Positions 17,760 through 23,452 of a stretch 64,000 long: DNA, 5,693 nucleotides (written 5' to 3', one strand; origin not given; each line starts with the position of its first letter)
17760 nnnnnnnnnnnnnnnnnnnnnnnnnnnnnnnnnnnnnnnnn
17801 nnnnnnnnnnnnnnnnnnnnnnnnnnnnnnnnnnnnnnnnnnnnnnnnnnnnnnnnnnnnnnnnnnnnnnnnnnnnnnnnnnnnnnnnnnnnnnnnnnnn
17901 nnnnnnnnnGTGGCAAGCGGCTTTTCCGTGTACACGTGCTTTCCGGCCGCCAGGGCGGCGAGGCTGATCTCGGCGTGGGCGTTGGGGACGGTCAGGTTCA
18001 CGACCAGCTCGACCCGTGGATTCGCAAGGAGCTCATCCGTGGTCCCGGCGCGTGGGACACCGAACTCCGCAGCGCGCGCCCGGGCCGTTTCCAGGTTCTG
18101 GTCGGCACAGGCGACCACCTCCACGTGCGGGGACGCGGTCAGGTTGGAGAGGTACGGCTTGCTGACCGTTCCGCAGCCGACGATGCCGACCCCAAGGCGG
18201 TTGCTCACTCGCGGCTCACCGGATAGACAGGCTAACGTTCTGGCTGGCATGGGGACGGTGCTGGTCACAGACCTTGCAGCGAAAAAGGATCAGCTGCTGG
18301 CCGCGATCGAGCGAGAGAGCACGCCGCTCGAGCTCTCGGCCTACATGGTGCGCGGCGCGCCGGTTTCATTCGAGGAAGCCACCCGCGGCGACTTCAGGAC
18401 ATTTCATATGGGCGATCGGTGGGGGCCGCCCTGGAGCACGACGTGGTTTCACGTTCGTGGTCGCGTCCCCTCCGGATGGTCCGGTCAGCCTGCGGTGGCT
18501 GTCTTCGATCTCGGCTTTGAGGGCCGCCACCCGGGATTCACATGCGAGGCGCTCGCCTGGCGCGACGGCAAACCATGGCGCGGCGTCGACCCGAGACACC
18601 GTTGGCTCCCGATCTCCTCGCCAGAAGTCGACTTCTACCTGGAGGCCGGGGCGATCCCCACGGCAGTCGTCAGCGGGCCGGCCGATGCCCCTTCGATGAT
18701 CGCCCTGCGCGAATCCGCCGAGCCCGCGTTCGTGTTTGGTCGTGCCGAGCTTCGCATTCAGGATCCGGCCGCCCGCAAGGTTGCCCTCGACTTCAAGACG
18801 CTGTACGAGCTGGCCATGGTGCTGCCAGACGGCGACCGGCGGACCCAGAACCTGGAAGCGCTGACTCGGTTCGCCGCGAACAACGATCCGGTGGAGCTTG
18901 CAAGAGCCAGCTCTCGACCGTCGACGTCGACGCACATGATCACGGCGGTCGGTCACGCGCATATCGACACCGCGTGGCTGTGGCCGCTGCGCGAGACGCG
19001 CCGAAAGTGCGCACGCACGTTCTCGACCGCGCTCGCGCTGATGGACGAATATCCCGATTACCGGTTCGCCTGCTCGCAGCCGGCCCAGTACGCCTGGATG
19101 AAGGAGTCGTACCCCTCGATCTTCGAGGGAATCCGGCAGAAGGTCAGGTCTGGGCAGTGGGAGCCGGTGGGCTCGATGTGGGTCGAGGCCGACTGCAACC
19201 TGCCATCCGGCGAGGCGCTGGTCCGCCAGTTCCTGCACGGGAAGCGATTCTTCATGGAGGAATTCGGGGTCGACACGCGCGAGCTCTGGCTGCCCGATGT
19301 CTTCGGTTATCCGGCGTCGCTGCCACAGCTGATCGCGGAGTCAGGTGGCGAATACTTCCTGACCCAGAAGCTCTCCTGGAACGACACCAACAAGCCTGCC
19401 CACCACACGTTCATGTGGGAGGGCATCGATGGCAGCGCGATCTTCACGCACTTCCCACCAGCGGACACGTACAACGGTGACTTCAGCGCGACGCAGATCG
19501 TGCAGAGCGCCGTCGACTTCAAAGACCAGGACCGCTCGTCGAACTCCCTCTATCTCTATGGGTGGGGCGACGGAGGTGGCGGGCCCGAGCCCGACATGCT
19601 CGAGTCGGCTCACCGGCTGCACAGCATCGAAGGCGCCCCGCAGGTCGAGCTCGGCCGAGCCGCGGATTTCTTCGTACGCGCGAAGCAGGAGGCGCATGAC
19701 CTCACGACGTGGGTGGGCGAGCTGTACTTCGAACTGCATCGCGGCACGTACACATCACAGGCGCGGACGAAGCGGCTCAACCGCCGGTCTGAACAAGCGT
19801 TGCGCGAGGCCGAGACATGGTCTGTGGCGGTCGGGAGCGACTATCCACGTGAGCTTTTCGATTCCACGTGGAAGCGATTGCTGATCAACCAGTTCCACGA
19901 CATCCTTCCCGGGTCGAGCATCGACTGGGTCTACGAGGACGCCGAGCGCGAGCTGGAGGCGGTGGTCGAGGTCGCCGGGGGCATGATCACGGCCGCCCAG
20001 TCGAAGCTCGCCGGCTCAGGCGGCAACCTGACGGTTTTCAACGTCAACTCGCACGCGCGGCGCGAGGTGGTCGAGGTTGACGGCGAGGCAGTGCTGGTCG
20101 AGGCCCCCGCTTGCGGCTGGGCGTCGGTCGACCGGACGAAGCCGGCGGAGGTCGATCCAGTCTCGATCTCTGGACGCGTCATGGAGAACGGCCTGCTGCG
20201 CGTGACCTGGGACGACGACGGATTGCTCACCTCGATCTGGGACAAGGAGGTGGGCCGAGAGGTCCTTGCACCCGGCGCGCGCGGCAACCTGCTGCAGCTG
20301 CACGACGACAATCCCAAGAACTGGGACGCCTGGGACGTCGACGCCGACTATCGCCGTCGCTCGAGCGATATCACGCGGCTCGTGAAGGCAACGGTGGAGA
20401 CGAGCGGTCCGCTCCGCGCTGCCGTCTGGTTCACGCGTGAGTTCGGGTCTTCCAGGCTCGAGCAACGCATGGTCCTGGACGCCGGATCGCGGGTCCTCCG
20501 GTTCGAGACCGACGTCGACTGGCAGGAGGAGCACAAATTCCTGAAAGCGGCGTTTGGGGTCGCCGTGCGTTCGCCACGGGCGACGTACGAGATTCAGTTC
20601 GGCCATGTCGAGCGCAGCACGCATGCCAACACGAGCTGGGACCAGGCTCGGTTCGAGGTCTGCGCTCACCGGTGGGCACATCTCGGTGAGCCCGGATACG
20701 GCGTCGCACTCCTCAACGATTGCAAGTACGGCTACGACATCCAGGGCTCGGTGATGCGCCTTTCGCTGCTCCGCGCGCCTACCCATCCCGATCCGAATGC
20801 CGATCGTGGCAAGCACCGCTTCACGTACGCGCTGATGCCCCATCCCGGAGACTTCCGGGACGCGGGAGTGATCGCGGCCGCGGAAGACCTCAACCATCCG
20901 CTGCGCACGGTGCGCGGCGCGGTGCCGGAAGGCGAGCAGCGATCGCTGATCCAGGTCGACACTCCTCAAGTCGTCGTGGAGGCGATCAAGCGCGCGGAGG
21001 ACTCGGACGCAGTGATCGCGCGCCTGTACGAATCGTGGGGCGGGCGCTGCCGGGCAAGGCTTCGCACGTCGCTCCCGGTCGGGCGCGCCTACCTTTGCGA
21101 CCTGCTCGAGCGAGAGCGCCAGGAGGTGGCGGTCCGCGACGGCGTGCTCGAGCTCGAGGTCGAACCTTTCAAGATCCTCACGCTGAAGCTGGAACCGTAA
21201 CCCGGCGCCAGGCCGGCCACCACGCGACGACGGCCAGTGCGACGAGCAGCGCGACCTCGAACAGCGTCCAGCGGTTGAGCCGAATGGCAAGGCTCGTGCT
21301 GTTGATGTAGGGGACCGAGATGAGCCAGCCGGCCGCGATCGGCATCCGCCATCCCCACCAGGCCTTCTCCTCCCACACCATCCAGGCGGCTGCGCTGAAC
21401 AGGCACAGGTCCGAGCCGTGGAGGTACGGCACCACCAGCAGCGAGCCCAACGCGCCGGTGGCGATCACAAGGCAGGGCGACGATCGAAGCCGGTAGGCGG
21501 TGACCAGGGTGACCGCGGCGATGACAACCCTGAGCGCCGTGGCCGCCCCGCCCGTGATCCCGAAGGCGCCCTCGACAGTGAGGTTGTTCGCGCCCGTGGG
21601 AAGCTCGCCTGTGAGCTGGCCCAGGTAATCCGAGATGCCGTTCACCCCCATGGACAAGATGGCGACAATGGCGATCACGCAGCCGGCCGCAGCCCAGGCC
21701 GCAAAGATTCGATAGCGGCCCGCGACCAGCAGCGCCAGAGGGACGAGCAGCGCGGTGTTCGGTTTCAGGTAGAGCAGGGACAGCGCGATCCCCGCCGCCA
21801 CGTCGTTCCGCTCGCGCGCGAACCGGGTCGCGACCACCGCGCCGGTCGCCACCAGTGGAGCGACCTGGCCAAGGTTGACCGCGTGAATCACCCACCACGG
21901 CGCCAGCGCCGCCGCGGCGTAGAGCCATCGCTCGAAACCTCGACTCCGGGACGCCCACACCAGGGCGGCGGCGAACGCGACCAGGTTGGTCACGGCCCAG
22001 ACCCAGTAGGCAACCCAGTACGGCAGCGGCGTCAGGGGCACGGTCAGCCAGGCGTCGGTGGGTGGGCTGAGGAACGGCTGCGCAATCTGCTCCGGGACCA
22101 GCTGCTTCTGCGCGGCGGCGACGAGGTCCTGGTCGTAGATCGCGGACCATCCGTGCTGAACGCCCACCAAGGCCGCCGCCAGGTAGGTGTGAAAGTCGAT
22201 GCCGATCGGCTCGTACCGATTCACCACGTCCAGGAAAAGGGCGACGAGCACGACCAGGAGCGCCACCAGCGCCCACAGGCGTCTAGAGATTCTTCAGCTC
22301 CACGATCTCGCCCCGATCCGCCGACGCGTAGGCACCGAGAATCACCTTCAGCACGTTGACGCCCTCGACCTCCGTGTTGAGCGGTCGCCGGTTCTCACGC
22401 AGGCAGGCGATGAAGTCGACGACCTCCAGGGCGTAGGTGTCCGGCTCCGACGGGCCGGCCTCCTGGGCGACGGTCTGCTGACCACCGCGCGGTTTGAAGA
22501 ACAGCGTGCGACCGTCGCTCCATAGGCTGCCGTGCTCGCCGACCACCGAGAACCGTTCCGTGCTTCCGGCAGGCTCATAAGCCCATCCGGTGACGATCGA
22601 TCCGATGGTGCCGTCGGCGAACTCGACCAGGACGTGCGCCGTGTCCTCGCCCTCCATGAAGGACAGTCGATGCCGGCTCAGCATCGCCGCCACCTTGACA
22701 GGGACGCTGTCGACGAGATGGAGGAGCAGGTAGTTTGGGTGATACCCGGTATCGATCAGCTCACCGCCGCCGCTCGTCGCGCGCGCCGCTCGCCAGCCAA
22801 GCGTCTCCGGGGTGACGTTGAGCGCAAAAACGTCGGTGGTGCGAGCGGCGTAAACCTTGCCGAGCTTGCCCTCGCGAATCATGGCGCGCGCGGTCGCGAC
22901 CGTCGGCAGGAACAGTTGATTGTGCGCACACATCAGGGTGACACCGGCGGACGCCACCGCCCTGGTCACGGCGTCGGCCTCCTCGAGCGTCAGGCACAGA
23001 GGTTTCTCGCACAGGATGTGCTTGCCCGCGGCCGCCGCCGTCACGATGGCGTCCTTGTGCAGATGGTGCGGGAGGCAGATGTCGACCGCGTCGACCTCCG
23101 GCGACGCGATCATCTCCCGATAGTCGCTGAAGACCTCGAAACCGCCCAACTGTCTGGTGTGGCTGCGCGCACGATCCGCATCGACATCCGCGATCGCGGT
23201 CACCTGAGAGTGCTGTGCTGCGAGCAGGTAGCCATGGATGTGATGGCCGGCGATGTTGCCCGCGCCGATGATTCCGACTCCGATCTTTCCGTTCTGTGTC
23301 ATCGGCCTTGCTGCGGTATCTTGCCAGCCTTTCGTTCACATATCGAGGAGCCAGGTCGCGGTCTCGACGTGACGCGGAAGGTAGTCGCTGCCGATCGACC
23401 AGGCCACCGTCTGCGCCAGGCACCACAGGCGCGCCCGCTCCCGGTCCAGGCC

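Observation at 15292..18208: Translationally coupled AKR / xylose-isomerase-like TIM barrel / Gfo-Idh-MocA trio wedged between GH47 and GH38: candidate oxidative (keto-intermediate) glycoside-processing module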

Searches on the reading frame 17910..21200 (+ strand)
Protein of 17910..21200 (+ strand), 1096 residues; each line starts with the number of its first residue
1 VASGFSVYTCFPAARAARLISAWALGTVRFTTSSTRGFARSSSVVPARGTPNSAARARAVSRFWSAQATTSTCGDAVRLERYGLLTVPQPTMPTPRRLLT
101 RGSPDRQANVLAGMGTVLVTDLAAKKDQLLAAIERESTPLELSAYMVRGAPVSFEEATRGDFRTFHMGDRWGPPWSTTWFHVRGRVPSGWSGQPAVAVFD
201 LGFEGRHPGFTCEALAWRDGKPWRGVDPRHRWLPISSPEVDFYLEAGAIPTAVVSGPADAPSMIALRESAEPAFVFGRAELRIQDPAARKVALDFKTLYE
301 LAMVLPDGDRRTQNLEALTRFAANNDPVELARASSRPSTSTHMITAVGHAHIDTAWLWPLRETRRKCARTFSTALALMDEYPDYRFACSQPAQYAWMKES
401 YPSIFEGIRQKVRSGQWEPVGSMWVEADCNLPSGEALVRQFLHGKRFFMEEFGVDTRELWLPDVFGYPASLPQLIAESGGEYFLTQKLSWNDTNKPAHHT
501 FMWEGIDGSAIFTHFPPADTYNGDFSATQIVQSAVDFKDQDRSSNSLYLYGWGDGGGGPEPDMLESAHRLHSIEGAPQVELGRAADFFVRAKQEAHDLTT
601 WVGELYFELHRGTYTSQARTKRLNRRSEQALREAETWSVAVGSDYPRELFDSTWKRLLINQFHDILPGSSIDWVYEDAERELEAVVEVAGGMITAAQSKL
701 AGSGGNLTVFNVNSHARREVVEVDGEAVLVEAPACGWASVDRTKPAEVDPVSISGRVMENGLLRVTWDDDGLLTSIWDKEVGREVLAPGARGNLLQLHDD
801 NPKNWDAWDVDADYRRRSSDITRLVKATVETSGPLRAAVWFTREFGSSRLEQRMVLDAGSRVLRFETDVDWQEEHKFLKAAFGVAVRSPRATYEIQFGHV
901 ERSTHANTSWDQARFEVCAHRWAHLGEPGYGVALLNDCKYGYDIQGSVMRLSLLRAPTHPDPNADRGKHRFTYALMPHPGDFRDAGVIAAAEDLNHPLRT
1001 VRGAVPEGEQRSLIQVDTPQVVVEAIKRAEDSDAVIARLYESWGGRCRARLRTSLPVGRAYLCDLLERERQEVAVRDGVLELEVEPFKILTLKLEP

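Call 7: search_protein_families(library=pfam, proteins=[window:17910-21200:+], max_evalue=0.001)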
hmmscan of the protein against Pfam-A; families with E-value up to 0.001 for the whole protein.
window:17910-21200:+ (1096 aa): 5 families
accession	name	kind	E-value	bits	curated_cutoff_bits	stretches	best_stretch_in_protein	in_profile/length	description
PF01074.27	Glyco_hydro_38N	-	1.3e-95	320.4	25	1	344-601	2-269/270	Glycosyl hydrolases family 38 N-terminal domain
PF07748.19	Glyco_hydro_38C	-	1.6e-70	238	25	1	758-962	1-205/206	Glycosyl hydrolases family 38 C-terminal domain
PF09261.16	Alpha-mann_mid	-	2.7e-29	101.6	31.1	1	608-700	1-96/96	Alpha mannosidase middle domain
PF17677.7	Glyco_hydro38C2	-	4.3e-16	59.2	22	1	1021-1092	2-72/72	Glycosyl hydrolases family 38 C-terminal beta sandwich domain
PF22907.2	Ams1-like_1st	-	1.6e-05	25.2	27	1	139-195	6-62/145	Alpha-mannosidase, jelly roll domain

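Call 37: search_protein_families(library=ncbifam, proteins=[window:18366-21200:+], max_evalue=0.00001)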
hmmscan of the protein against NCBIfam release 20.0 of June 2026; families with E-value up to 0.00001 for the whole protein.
window:18366-21200:+ (944 aa): 1 family
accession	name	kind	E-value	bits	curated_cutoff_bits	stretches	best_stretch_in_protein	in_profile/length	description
NF007331.0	PRK09819.1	equivalog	5.6e-25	87.4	1138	1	193-572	7-402/885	mannosylglycerate hydrolase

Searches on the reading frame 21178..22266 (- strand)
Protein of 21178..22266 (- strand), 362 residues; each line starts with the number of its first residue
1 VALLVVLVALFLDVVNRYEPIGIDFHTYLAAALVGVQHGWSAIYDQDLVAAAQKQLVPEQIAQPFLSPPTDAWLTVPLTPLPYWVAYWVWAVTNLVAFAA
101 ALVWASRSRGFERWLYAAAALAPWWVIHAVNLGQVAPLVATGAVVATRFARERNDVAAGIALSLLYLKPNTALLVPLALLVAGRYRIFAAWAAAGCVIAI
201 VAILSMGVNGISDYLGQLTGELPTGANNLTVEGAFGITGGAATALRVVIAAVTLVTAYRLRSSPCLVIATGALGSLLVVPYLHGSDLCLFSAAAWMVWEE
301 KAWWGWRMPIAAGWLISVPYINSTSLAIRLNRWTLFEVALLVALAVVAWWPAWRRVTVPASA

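Call 7: search_protein_families(library=pfam, proteins=[window:21178-22266:-], max_evalue=0.001)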
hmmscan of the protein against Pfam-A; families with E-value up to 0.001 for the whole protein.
window:21178-22266:- (362 aa): 1 family
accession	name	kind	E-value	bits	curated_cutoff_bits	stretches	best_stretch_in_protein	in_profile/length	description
PF09594.16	GT87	-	4.8e-20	72.8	25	1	65-280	1-237/237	Glycosyltransferase family 87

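Call 37: search_protein_families(library=ncbifam, proteins=[window:21178-22266:-], max_evalue=0.00001)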
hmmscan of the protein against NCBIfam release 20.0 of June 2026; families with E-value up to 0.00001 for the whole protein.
window:21178-22266:- (362 aa): 0 families

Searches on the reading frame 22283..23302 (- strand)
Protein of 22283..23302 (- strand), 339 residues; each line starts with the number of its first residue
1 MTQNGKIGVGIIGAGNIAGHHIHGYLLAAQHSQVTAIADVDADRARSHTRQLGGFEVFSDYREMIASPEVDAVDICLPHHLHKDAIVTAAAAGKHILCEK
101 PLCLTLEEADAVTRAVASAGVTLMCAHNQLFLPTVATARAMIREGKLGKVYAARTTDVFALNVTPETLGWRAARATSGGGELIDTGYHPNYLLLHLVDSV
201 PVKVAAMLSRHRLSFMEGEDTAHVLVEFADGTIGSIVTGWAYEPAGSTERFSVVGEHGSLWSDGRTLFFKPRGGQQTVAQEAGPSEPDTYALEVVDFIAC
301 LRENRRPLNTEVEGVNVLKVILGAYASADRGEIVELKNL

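Call 7: search_protein_families(library=pfam, proteins=[window:22283-23302:-], max_evalue=0.001)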
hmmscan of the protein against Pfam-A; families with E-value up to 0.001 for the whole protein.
window:22283-23302:- (339 aa): 3 families
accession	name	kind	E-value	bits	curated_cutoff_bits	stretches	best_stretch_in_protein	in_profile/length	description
PF01408.29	GFO_IDH_MocA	-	7.1e-29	101.4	24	1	7-127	1-120/120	Oxidoreductase family, NAD-binding Rossmann fold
PF02894.22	GFO_IDH_MocA_C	-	1.9e-22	80.6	22.9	1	139-336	1-218/218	Oxidoreductase family, C-terminal alpha/beta domain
PF22725.1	GFO_IDH_MocA_C3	-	2.5e-22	79.6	27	1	136-260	2-123/124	GFO/IDH/MocA C-terminal domain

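Call 37: search_protein_families(library=ncbifam, proteins=[window:22283-23302:-], max_evalue=0.00001)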
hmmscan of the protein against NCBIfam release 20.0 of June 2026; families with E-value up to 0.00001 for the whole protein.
window:22283-23302:- (339 aa): 9 families
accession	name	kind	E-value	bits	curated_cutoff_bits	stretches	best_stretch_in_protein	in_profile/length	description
TIGR04380.1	myo_inos_iolG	equivalog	5.2e-41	140.6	355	1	7-334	2-329/330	inositol 2-dehydrogenase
NF040723.1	UDP-GlcNAcDh_Arch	equivalog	4.7e-37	128.1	450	1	8-328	2-301/302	UDP-N-acetylglucosamine 3-dehydrogenase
NF052479.1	LevoglcsnDh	equivalog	2e-36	125.5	650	1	6-201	3-206/386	levoglucosan dehydrogenase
NF041392.1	XylDh_Gfo6_Halo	equivalog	5.5e-29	101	350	1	3-336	13-350/350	D-xylose 1-dehydrogenase Gfo6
NF008607.0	PRK11579.1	subfamily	1.3e-17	63.8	330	1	5-259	3-246/346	oxidoreductase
NF052679.1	InsChiInosDhIolG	equivalog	5.7e-14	51.9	540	1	7-120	3-117/343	bifunctional inositol 2-dehydrogenase/D-chiro-inositol 1-dehydrogenase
NF058561.1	BT_2158_fam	equivalog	7.1e-12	44.6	750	1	23-152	48-179/487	glycoside 3-dehydrogenase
NF007574.0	PRK10206.1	equivalog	4.3e-10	39.2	352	1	11-151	7-147/345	oxidoreductase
NF058563.1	BT_2159_fam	equivalog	3.3e-09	36.2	650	1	7-152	1-145/350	disaccharide 3-dehydrogenase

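Call 72: search_solved_structures(query=window:22283-23302:-, max_evalue=1e-25)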
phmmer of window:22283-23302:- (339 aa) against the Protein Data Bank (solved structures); distinct sequences matched with E-value up to 1e-25: 9.
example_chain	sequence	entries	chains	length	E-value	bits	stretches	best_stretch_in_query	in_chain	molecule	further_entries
5a02_A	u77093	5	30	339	2.8e-29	105.7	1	5-336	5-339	ALDOSE-ALDOSE OXIDOREDUCTASE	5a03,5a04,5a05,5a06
4gqa_A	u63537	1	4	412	4.6e-29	105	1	4-198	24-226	NAD binding Oxidoreductase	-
2glx_A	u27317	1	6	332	1.9e-28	102.9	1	10-336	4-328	1,5-anhydro-D-fructose reductase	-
1evj_A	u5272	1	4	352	6.5e-28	101.2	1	7-329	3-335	GLUCOSE-FRUCTOSE OXIDOREDUCTASE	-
1ofg_A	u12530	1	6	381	1.8e-27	99.8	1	3-280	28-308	GLUCOSE-FRUCTOSE OXIDOREDUCTASE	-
1ryd_A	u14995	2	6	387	1.8e-27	99.7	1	3-280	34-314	glucose-fructose oxidoreductase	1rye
1h6a_A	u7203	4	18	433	2.6e-27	99.2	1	3-280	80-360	PRECURSOR FORM OF GLUCOSE-FRUCTOSE OXIDOREDUCTASE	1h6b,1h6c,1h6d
6a3f_A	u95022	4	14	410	1.1e-26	97.2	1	9-200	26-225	Putative dehydrogenase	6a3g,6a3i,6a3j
7xr9_A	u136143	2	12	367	4.7e-26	95.1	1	6-198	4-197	DgpA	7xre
